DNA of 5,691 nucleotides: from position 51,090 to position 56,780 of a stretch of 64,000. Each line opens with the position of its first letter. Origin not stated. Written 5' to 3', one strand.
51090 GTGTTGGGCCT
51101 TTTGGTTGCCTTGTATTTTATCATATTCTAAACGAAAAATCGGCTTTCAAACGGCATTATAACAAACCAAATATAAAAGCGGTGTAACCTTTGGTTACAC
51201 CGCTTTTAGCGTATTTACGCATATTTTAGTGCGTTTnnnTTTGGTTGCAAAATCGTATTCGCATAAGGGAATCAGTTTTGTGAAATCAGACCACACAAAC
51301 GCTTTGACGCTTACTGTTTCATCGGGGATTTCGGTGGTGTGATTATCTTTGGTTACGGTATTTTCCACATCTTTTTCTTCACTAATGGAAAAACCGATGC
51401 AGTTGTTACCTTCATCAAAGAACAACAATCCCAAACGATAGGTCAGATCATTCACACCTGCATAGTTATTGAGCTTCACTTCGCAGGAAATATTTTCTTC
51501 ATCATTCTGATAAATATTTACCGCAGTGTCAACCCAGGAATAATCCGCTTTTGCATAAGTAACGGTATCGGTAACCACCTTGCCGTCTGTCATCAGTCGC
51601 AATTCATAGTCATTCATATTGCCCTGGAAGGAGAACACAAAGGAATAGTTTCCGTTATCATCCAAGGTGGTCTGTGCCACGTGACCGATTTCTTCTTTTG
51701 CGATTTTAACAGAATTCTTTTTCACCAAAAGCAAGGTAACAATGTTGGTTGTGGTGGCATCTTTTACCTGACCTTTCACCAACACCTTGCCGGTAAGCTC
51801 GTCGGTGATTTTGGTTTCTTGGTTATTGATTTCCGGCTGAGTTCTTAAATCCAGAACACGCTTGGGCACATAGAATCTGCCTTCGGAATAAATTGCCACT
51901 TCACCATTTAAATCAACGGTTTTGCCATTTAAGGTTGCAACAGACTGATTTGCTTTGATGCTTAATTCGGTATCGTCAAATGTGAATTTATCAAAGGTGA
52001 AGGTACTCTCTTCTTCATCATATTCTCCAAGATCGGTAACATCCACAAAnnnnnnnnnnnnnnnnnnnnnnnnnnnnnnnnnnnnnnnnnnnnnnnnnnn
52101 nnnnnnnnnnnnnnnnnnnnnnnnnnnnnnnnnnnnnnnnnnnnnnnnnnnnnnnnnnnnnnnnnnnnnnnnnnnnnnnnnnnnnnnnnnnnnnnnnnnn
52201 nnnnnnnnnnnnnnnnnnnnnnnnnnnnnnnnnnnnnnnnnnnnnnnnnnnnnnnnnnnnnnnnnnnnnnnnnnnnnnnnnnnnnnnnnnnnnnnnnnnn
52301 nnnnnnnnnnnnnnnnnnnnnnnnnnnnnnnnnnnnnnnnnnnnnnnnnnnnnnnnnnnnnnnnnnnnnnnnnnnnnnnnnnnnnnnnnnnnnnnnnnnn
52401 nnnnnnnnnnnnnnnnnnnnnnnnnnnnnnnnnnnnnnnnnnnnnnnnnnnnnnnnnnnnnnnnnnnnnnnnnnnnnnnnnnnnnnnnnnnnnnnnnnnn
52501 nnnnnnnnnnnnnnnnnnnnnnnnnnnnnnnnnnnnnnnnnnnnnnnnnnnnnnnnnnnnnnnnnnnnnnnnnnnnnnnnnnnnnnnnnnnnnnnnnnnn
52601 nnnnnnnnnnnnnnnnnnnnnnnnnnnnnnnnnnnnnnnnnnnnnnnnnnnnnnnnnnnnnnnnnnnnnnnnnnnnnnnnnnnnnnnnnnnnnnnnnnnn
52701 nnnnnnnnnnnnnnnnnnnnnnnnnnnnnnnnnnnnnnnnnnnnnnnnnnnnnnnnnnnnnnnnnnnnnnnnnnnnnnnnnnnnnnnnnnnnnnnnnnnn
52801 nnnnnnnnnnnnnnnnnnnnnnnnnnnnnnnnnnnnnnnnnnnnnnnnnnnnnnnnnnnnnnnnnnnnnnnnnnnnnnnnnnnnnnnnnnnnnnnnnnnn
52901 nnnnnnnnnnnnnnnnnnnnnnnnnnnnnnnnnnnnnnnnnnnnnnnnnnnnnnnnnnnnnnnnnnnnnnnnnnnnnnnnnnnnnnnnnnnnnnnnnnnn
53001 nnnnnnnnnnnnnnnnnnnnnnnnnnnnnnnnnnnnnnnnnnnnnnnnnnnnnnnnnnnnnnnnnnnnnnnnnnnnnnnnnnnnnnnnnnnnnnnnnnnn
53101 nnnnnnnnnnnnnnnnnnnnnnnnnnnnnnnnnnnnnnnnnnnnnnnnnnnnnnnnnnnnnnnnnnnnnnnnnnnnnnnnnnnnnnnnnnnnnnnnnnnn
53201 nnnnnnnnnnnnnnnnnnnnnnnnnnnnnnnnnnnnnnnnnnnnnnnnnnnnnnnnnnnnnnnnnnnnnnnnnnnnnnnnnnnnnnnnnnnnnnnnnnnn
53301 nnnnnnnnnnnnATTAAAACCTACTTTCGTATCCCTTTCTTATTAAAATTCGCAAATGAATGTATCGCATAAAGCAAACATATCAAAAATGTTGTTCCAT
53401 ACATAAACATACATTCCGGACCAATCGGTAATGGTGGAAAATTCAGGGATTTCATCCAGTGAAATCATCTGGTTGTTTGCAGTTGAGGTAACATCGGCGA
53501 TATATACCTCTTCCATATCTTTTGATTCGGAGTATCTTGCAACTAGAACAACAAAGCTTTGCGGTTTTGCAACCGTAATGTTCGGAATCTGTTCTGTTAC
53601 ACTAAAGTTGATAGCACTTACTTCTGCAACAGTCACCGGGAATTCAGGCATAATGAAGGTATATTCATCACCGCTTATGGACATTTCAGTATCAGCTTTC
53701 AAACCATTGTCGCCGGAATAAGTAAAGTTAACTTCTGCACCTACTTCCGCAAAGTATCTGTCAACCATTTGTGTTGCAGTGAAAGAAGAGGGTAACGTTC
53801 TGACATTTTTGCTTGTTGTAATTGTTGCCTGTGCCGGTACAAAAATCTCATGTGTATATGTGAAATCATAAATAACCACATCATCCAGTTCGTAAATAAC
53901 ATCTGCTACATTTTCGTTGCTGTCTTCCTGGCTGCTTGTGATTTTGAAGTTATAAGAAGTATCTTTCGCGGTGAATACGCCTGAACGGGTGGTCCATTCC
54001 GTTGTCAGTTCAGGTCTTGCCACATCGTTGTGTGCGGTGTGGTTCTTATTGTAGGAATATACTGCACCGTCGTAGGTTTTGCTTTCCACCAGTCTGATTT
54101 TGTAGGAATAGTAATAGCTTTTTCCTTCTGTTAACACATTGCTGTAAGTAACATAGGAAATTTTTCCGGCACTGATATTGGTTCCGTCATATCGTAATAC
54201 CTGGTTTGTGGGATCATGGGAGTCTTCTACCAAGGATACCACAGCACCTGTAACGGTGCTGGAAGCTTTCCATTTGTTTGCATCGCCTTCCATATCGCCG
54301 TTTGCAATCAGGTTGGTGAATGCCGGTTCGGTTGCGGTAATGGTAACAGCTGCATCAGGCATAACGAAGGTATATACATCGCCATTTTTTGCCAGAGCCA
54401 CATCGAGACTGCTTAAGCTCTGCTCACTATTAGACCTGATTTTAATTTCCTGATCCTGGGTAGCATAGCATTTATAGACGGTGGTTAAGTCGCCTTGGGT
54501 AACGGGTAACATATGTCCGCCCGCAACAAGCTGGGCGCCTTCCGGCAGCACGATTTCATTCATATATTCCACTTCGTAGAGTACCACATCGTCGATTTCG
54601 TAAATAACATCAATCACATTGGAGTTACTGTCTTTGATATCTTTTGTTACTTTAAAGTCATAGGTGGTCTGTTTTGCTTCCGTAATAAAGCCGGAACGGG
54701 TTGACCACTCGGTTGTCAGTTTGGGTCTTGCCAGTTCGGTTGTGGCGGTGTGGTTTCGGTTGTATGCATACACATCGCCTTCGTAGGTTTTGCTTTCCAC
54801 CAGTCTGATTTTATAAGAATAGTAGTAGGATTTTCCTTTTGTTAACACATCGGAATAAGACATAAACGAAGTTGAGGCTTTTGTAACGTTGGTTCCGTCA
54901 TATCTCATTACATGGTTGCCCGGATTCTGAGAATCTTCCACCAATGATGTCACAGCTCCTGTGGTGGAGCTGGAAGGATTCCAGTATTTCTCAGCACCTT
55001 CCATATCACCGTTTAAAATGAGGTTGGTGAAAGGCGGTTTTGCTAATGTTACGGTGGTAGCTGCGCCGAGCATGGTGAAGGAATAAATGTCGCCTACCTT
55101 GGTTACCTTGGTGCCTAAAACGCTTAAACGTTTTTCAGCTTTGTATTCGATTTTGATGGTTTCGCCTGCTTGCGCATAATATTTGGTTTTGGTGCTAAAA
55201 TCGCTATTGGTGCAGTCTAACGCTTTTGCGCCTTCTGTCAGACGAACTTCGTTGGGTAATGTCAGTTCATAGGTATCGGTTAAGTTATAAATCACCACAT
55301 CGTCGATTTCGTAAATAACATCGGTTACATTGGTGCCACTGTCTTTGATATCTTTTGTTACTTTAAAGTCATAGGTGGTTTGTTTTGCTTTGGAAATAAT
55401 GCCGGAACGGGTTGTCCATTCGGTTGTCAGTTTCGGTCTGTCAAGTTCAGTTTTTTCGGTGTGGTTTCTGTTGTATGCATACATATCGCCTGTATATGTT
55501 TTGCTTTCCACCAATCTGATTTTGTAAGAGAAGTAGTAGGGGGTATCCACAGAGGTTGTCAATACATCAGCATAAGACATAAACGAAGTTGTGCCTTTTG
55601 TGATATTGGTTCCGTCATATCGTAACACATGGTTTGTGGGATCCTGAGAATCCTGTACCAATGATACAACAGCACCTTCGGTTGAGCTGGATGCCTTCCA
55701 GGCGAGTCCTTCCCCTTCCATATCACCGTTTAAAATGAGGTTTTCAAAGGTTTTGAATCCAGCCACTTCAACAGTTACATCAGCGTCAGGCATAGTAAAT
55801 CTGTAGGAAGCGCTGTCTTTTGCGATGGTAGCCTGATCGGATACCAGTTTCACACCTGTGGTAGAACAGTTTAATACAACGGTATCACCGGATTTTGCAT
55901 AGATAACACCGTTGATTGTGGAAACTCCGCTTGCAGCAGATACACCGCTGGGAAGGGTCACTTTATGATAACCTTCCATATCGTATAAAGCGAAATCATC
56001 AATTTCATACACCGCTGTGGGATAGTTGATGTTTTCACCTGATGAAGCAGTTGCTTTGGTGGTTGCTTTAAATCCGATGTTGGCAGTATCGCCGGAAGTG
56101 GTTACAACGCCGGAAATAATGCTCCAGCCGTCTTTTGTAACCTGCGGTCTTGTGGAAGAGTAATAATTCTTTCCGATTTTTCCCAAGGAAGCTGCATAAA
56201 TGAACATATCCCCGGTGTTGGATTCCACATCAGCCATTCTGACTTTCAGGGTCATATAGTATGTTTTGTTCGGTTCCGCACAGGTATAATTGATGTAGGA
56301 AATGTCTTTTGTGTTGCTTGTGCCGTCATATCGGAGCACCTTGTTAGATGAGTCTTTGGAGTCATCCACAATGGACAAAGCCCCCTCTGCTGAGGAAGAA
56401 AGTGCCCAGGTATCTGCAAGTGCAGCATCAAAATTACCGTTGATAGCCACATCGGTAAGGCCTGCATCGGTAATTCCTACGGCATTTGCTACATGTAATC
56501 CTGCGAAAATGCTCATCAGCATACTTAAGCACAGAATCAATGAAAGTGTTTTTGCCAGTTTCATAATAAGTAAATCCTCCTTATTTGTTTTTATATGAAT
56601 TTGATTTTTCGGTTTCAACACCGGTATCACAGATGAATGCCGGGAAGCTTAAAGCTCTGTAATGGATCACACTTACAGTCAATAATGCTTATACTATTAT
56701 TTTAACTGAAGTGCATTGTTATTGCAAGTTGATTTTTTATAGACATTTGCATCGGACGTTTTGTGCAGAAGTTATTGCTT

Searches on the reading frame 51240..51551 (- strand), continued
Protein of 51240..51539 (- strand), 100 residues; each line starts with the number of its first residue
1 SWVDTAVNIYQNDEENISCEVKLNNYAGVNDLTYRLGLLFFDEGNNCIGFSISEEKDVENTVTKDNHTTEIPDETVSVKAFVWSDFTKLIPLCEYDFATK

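Call 79: search_protein_families(library=pfam, proteins=[P0205, P0265, P0194, P0209, P0246], max_evalue=0.00001)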
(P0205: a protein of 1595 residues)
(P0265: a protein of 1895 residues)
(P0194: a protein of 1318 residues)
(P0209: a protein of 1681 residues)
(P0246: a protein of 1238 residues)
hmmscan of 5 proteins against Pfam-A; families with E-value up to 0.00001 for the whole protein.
P0205 (1595 aa): 0 families

P0265 (1895 aa): 1 family
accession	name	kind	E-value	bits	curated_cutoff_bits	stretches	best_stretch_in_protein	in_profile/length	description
PF00395.25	SLH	-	2.7e-29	101.3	20.8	2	1695-1738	1-43/44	S-layer homology domain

P0194 (1318 aa): 1 family
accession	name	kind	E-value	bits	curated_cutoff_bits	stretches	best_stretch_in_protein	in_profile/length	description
PF13205.12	Big_5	-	4.8e-11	43.8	23.6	0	817-891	27-105/105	Bacterial Ig-like domain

P0209 (1681 aa): 7 families
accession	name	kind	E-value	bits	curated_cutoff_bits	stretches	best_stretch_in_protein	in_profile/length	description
PF09479.16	Flg_new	-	1.4e-19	70.4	27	2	510-573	1-65/65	Listeria-Bacteroides repeat domain (List_Bact_rpt)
PF13306.12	LRR_5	-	5.7e-13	49.3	27.7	1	348-406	7-64/127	BspA type Leucine rich repeat region (6 copies)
PF00963.24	Cohesin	-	5.8e-12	46.4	24.1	1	1169-1270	11-123/139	Cohesin domain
PF00404.24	Dockerin_1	-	4.1e-11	43.3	22.9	1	1291-1347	2-56/57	Dockerin type I domain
PF00041.27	fn3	-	1.3e-09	38.5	25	0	1512-1578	2-74/84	Fibronectin type III domain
PF19789.6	DUF6273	-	7.8e-07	29.5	23.5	1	930-1134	1-171/172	Domain of unknown function (DUF6273)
PF18998.6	Flg_new_2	-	1e-06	29.1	23.6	0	540-577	32-72/73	Divergent InlB B-repeat domain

P0246 (1238 aa): 0 families
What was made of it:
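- P0265 has two internal copies and C-terminal SLH domains, so the domain cannot be only an anchor (call 79).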

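Call 84: search_dna_similar(query=P0188, collection=plasmids, mode=protein, max_evalue=1e-10, max_rows=25)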
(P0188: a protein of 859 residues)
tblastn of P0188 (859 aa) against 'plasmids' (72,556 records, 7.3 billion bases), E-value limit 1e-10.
Records with a match: 17; places in all: 22; records where one place covers at least 80% of the query: 0.
Best place of each record, by identity: <60% 17.
By first word of the organism name: Halocatena 4; Persicobacter 3; Halomicrobium 3; Haliscomenobacter 1; Halorussus 1; Photobacterium 1; Runella 1; Chondrinema 1; Halarchaeum 1; Halosolutus 1.
By predicted mobility (MOB-suite, as given by PLSDB): non-mobilizable 17.
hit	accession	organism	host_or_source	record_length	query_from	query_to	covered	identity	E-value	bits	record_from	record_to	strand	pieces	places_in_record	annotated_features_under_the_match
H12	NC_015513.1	Haliscomenobacter hydrossis DSM 1100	activated sludge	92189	100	628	61%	26.8%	1e-18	195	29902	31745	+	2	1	endo-1,4-beta-xylanase (x2)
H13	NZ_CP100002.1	Halorussus vallis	cell culture,saline soil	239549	139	624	57%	27.7%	1e-34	151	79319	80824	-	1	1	endo-1,4-beta-xylanase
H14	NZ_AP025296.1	Persicobacter psychrovividus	-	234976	253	712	54%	25.5%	2e-19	102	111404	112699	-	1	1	endo-1,4-beta-xylanase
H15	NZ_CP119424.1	Photobacterium sp. DA100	-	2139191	136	631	58%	23.4%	4e-18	98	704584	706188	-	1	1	none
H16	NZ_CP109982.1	Halocatena marina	cell cuture,Qidong intertidal zone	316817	223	637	48%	27.0%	1e-29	135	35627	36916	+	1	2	endo-1,4-beta-xylanase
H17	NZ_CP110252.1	Halocatena marina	cell cuture,Rudong intertidal zone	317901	223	637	48%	27.0%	1e-29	135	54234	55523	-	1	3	endo-1,4-beta-xylanase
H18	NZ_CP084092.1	Halomicrobium urmianum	cell culture,salt lake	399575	255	636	44%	28.5%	2e-30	160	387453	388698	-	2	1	endo-1,4-beta-xylanase | hypothetical protein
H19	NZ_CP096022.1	Halocatena salina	cell culture,sediment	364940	241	624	45%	27.3%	1e-28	132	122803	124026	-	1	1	endo-1,4-beta-xylanase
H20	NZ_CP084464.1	Halomicrobium salinisoli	cell culture,gobi saline soil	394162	255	624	43%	27.7%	7e-30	135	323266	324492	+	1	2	endo-1,4-beta-xylanase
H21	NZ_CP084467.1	Halomicrobium salinisoli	cell culture,gobi saline soil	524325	255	624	43%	27.7%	2e-29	134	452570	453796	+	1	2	endo-1,4-beta-xylanase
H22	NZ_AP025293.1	Persicobacter psychrovividus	-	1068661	257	628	43%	26.5%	3e-18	99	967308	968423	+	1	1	none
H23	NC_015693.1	Runella slithyformis DSM 19594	fresh water lake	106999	254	639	45%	23.9%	3e-13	82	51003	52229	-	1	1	endo-1,4-beta-xylanase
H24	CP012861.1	Persicobacter sp. JZB09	cell culture,soil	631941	245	628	45%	24.0%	5e-14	84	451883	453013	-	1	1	record has no annotation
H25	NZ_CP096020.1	Halocatena salina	cell culture,sediment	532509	265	622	42%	25.3%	9e-23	113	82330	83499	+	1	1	endo-1,4-beta-xylanase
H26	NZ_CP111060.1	Chondrinema litorale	Seaweed,red alga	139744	243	628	45%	23.4%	1e-14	86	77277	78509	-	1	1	endo-1,4-beta-xylanase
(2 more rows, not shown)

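Call 93: search_protein_families(library=ncbifam, alignment_id=A4, max_evalue=1)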
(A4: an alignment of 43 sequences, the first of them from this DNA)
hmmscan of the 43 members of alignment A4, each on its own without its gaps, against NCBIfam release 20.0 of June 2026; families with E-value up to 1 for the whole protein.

A. member 1, seq(100 aa): 0 families

B. families by the number of members that match (of 43 scanned): 24 families
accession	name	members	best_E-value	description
TIGR02853.1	spore_dpaA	2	0.0005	dipicolinic acid synthetase subunit A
NF041261.1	RHS_core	2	0.01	RHS element core protein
NF010719.0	PRK14121.1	2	0.01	tRNA (guanosine(46)-N7)-methyltransferase TrmB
TIGR01605.1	PYST-D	2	0.017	Plasmodium yoelii subtelomeric family PYST-D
NF038353.1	FxLYD_dom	2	0.052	FxLYD domain-containing protein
NF010934.1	PRK14354.1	1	0.0036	bifunctional UDP-N-acetylglucosamine diphosphorylase/glucosamine-1-phosphate N-acetyltransferase GlmU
NF003204.0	PRK04171.1-3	1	0.0037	16S rRNA (pseudouridine(914)-N(1))-methyltransferase Nep1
NF009453.0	PRK12813.1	1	0.0096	flagellar basal body rod modification protein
NF003363.0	PRK04439.1-2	1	0.016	methionine adenosyltransferase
NF047500.1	choline_R_CudC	1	0.028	choline uptake/conversion transcriptional regulator CudC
NF042992.1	alph1,4rhamsidase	1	0.03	alpha-1,4-L-rhamnosidase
TIGR03807.1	RR_fam_repeat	1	0.033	putative cofactor-binding repeat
NF005286.1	PRK06803.1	1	0.034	flagellar hook protein FlgE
NF003366.0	PRK04439.1-5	1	0.06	methionine adenosyltransferase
NF012004.0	PRK15460.1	1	0.067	mannose-1-phosphate guanyltransferase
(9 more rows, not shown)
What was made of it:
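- On FxLYD_dom / FlgD_ig-like Ig domains: FxLYD_dom gives E 0.05 in 2 of 43 tails (call 93).
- Closest known: T9SS C-terminal domain. Same: Sub-threshold FxLYD_dom hits occur in 2 of 43 tails (call 93).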

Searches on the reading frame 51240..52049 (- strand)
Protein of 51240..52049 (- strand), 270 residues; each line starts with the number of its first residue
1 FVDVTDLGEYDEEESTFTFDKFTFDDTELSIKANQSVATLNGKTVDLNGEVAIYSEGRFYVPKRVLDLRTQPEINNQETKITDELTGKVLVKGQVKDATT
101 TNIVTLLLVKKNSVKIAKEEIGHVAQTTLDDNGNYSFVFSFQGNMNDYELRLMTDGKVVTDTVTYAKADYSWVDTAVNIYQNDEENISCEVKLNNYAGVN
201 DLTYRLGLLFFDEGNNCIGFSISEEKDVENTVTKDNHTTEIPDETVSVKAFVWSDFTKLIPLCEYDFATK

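Call 23: find_related_loci(query=A2, collection=genome_contigs, flank=10000)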
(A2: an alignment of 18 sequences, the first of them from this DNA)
Query A2 (270 aa) in genome_contigs; peptide patterns used: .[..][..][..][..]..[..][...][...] (x = any residue, [..] = any of these).
84 stretches matched a pattern; 3 encode a relative of the query (tblastn E <= 1e-3); 3 distinct loci.
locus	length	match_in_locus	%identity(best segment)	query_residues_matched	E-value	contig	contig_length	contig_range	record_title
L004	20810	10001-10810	73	1-270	1e-135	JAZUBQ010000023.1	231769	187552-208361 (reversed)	MAG: Clostridia bacterium isolate T1900045317_YK20190006.MAGScoT_cleanbin_000007 SGB_6310_k141_1375616, whole genome sho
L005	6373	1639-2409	41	1-264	1e-60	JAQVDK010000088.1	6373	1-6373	MAG: Eubacteriales bacterium isolate STE_11 NODE_35032_length_6373_cov_3.882485_Sandtown_E, whole genome shotgun sequenc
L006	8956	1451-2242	38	1-264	2e-55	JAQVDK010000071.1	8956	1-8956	MAG: Eubacteriales bacterium isolate STE_11 NODE_20758_length_8956_cov_3.506399_Sandtown_E, whole genome shotgun sequenc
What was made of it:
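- Tried and rejected: The genome_contigs scan returned only 3 loci (call 23).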

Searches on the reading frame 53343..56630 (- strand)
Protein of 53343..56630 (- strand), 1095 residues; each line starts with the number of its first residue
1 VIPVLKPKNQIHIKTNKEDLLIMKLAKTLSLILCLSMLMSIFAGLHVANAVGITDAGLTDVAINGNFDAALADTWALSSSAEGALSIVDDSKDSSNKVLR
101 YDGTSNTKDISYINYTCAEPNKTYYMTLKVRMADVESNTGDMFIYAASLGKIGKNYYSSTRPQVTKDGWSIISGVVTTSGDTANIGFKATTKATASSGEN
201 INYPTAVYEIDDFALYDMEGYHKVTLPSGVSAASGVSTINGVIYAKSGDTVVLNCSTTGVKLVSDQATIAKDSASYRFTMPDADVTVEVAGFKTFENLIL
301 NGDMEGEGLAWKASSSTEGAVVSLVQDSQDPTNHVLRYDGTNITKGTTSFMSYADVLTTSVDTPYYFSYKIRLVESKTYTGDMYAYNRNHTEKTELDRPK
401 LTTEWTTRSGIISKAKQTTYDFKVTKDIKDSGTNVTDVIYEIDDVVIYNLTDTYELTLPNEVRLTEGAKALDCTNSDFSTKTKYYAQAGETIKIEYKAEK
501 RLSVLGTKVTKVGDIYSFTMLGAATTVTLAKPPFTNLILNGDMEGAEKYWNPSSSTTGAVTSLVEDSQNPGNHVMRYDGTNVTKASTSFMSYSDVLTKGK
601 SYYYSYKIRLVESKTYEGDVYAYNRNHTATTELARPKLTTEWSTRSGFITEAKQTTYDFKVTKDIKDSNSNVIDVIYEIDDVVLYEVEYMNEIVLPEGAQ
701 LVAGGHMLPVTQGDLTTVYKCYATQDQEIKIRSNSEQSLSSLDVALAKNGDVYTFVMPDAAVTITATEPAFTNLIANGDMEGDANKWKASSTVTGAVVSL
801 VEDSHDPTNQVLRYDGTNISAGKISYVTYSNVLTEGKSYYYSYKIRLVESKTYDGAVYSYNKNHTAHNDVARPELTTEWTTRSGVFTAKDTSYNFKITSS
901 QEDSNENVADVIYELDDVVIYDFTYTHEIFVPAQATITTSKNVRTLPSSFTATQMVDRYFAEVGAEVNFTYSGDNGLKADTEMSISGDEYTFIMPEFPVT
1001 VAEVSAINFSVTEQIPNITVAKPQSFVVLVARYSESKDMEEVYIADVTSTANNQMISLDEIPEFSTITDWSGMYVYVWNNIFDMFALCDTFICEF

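Call 3: search_protein_families(library=pfam, proteins=[window:53343-56630:-], max_evalue=1)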
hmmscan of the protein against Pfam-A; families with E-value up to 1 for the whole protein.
window:53343-56630:- (1095 aa): 2 families
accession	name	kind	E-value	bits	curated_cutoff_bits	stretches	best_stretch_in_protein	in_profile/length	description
PF24084.1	DUF7369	-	0.00024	21.2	27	0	293-335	10-47/61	Domain of unknown function (DUF7369)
PF06257.17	VEG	-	0.12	12.9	25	0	335-361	45-70/73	Biofilm formation stimulator VEG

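Call 10: search_protein_families(library=ncbifam, proteins=[window:53343-56630:-], max_evalue=1)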
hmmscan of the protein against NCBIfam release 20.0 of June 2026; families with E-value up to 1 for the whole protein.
window:53343-56630:- (1095 aa): 2 families
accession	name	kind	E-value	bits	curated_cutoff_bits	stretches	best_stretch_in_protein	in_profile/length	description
NF033837.1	GarQ_core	subfamily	0.022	14.7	33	0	647-673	6-32/42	garvicin Q family class II bacteriocin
NF005403.0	PRK06953.1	equivalog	0.062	12.7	254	0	540-582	178-220/222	SDR family oxidoreductase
